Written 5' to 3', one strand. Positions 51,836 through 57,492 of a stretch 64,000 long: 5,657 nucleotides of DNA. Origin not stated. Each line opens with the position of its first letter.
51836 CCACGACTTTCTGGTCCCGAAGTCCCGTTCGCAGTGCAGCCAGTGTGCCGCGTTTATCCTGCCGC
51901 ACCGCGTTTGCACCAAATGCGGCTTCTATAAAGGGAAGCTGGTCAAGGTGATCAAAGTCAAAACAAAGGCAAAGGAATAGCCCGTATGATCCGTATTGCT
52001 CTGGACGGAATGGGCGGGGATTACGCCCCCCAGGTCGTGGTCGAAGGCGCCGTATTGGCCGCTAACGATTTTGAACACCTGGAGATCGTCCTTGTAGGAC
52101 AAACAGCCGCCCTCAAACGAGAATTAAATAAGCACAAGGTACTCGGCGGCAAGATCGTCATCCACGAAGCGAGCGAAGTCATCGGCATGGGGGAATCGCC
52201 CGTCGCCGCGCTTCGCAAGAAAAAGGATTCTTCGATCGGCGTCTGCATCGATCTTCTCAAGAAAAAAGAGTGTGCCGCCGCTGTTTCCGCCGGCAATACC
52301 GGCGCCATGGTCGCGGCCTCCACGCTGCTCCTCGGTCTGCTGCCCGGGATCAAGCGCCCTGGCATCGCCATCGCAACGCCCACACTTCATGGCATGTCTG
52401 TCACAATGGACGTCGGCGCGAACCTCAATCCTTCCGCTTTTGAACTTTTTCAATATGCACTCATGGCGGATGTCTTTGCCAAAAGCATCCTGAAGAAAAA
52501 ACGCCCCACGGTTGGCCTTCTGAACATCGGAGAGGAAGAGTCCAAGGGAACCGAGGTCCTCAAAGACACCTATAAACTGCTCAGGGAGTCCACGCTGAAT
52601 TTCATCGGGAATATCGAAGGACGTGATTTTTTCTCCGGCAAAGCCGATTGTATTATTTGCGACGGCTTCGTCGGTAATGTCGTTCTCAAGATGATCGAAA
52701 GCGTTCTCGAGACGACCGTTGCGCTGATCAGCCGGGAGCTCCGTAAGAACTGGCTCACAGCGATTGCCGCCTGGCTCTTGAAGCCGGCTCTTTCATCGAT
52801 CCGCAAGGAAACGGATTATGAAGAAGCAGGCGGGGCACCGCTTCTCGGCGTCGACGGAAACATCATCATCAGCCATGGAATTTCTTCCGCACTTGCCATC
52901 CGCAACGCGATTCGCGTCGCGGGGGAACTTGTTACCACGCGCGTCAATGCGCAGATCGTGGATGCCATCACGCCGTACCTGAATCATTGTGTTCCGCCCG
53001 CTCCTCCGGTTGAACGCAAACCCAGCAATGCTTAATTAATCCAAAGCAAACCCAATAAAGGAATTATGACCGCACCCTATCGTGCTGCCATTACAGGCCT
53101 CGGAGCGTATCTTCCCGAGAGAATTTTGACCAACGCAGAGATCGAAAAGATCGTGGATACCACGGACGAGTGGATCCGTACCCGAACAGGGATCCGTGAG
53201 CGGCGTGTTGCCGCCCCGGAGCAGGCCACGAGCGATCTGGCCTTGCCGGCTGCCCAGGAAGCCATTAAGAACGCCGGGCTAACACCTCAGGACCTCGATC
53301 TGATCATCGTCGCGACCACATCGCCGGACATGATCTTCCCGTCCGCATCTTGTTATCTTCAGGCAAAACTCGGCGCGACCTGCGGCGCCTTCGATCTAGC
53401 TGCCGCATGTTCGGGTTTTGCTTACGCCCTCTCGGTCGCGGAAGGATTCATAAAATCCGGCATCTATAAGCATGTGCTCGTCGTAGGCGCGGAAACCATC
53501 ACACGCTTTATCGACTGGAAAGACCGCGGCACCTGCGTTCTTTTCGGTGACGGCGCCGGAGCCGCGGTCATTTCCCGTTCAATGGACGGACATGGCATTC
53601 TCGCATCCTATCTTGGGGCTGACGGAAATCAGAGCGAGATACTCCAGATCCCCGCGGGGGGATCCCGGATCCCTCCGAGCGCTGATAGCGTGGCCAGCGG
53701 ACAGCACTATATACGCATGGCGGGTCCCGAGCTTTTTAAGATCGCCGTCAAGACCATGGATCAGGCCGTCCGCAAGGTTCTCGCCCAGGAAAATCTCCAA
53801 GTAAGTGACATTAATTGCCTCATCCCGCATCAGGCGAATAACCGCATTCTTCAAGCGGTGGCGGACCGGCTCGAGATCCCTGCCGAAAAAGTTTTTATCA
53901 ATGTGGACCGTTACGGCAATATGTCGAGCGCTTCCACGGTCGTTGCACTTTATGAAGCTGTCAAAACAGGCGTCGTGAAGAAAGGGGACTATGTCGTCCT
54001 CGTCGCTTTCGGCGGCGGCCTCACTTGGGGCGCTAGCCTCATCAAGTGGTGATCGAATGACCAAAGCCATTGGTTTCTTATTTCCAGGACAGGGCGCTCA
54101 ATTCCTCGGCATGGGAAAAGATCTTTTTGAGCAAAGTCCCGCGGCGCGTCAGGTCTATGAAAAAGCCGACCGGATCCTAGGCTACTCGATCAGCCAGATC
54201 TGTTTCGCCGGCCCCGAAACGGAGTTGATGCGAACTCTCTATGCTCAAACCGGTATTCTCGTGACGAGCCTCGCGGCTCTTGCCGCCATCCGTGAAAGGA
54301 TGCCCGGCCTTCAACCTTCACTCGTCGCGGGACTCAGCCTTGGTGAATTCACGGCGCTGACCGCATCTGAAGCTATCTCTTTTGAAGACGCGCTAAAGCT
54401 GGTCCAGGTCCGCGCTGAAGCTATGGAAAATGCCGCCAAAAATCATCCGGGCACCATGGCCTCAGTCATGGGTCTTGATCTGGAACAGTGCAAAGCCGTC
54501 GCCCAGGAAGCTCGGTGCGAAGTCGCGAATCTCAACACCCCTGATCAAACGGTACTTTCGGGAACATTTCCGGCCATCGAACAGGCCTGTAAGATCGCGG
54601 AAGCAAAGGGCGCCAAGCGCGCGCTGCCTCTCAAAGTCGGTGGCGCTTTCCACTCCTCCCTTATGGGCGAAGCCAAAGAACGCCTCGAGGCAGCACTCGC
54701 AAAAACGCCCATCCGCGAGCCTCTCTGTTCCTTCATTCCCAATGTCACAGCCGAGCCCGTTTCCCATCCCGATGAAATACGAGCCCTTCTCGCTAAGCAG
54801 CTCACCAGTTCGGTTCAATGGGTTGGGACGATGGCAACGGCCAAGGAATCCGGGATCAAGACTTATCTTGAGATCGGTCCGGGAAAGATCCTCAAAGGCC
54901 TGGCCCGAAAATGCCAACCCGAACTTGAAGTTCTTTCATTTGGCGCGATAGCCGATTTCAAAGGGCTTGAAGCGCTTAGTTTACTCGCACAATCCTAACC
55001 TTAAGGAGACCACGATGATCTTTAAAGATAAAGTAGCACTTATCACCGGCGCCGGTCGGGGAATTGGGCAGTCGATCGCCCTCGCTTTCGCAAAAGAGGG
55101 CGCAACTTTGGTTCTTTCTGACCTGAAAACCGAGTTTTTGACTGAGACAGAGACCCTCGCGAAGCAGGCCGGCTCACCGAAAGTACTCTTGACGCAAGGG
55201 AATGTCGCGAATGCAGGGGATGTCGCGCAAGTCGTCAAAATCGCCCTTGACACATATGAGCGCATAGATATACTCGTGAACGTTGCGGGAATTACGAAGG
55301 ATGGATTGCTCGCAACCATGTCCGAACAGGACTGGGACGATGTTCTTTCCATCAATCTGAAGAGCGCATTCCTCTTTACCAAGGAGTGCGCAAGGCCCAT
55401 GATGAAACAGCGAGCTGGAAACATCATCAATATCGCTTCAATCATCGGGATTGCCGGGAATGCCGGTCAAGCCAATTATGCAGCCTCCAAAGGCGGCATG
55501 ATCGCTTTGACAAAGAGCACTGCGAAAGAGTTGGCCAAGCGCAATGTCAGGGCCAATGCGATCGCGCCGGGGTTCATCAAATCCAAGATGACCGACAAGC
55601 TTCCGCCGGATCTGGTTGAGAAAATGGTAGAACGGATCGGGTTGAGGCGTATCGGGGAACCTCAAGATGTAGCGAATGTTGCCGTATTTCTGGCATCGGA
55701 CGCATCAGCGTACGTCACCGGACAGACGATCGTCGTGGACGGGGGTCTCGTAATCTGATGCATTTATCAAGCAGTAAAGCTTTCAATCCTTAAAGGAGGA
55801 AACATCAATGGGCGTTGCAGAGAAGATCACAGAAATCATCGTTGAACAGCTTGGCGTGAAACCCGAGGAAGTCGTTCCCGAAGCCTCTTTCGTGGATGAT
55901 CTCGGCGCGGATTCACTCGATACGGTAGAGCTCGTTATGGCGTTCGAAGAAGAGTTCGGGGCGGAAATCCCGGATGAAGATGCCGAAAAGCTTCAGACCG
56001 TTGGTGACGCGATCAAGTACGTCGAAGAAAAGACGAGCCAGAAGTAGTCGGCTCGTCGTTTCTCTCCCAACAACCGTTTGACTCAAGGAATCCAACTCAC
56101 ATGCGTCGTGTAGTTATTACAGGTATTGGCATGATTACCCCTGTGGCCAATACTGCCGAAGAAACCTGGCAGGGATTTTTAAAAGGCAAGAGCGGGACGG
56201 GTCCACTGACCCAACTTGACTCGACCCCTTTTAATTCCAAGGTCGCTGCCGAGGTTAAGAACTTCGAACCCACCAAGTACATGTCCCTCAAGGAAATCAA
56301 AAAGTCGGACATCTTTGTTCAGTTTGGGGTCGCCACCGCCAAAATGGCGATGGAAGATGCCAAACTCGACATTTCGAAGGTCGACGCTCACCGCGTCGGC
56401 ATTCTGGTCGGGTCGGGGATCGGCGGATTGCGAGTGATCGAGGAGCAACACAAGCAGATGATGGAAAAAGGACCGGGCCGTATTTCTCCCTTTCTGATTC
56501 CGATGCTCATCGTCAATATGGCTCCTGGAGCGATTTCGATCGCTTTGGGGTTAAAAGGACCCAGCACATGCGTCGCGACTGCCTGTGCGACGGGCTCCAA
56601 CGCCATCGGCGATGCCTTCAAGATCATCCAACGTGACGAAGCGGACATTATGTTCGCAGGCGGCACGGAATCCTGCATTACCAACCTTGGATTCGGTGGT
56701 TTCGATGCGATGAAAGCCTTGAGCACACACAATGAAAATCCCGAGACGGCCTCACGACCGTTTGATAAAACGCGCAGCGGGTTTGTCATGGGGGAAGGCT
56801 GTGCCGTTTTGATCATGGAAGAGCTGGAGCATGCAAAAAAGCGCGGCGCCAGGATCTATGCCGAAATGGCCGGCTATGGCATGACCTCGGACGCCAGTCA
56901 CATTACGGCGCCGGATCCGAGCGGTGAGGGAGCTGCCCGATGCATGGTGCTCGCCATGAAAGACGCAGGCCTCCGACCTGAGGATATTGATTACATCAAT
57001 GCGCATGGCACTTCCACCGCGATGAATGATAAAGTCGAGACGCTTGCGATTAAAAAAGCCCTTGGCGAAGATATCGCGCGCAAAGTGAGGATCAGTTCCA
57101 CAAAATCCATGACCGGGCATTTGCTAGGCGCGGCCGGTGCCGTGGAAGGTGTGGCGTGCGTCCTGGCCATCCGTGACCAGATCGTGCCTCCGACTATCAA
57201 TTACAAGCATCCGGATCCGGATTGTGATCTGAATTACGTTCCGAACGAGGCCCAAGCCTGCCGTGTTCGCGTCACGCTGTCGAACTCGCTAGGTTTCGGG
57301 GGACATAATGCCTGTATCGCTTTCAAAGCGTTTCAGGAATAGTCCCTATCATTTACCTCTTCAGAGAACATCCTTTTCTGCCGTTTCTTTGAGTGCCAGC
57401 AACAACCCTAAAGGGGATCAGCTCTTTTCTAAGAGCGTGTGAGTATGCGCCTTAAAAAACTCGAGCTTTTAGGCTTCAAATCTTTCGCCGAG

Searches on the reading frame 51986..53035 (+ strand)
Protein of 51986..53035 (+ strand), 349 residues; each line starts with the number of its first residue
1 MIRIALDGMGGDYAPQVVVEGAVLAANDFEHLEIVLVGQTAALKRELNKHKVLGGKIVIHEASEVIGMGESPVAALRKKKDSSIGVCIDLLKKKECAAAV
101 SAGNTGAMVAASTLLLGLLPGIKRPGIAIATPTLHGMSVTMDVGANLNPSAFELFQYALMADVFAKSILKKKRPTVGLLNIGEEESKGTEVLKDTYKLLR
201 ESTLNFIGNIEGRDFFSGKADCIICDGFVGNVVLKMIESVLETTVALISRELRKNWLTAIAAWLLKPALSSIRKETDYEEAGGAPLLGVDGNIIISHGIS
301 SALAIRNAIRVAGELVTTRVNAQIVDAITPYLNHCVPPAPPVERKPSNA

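Call 27: search_protein_families(library=pfam, proteins=[window:51986-53035:+])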
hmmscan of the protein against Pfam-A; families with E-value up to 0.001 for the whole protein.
window:51986-53035:+ (349 aa): 1 family
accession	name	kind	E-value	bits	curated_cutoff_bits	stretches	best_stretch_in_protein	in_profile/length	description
PF02504.20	FA_synthesis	-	4.1e-103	345.3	29.1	1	2-322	1-323/324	Fatty acid synthesis protein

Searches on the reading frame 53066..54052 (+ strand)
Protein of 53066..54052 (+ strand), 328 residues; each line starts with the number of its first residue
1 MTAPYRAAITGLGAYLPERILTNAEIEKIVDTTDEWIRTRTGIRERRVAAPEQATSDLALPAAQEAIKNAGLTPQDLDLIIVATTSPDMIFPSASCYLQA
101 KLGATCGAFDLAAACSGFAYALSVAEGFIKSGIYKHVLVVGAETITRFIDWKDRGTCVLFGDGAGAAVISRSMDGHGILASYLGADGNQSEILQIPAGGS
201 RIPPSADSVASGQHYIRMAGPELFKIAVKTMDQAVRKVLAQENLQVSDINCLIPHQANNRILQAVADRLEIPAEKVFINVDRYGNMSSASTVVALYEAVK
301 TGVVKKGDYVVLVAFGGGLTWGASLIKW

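Call 27: search_protein_families(library=pfam, proteins=[window:53066-54052:+])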
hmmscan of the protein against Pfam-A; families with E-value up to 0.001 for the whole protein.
window:53066-54052:+ (328 aa): 6 families
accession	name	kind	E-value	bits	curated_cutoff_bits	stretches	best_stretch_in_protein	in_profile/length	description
PF08541.16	ACP_syn_III_C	-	1e-37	128.6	26.6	1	239-328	1-90/90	3-Oxoacyl-[acyl-carrier-protein (ACP)] synthase III C terminal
PF08545.16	ACP_syn_III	-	3.2e-32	110.7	24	1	109-187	1-80/80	3-Oxoacyl-[acyl-carrier-protein (ACP)] synthase III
PF00108.29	Thiolase_N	-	3.8e-07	30.2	26.4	1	40-147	8-117/260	Thiolase, N-terminal domain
PF00195.25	Chal_sti_synt_N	-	1.8e-05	24.7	27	1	46-170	90-222/225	Chalcone and stilbene synthases, N-terminal domain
PF07451.17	SpoVAD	-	0.00019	20.7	22.1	0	52-140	48-131/329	Stage V sporulation protein AD (SpoVAD)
PF02797.21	Chal_sti_synt_C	-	0.00021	21.7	27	1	230-326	41-147/151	Chalcone and stilbene synthases, C-terminal domain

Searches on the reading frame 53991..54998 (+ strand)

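Call 28: search_protein_families(library=pfam, proteins=[window:53991-54998:+])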
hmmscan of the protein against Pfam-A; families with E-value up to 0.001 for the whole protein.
window:53991-54998:+ (335 aa): 1 family
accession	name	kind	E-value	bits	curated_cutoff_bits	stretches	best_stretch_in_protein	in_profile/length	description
PF00698.26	Acyl_transf_1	-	3.8e-38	132.2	32.7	1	29-298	2-268/319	Acyl transferase domain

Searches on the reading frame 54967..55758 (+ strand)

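Call 28: search_protein_families(library=pfam, proteins=[window:54967-55758:+])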
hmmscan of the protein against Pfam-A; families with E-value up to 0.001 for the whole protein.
window:54967-55758:+ (263 aa): 3 families
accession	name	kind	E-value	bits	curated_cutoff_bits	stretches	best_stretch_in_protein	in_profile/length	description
PF13561.12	adh_short_C2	-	2.4e-68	230.7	27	1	28-261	1-235/236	Enoyl-(Acyl carrier protein) reductase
PF00106.31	adh_short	-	2.9e-56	190.5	26.6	1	22-213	1-191/195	short chain dehydrogenase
PF08659.16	KR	-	1.8e-14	54.5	22.6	1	24-184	3-162/180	KR domain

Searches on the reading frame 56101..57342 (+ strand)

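Call 28: search_protein_families(library=pfam, proteins=[window:56101-57342:+])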
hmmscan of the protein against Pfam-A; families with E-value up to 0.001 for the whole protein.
window:56101-57342:+ (413 aa): 3 families
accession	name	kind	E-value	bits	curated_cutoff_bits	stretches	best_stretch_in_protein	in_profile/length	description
PF00109.32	ketoacyl-synt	-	2.1e-56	191.8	20.8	1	1-245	1-252/252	Beta-ketoacyl synthase, N-terminal domain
PF02801.28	Ketoacyl-synt_C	-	4.3e-41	140.1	20.8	1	253-368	1-118/119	Beta-ketoacyl synthase, C-terminal domain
PF00108.29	Thiolase_N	-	0.00056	19.8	26.4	0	147-191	68-114/260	Thiolase, N-terminal domain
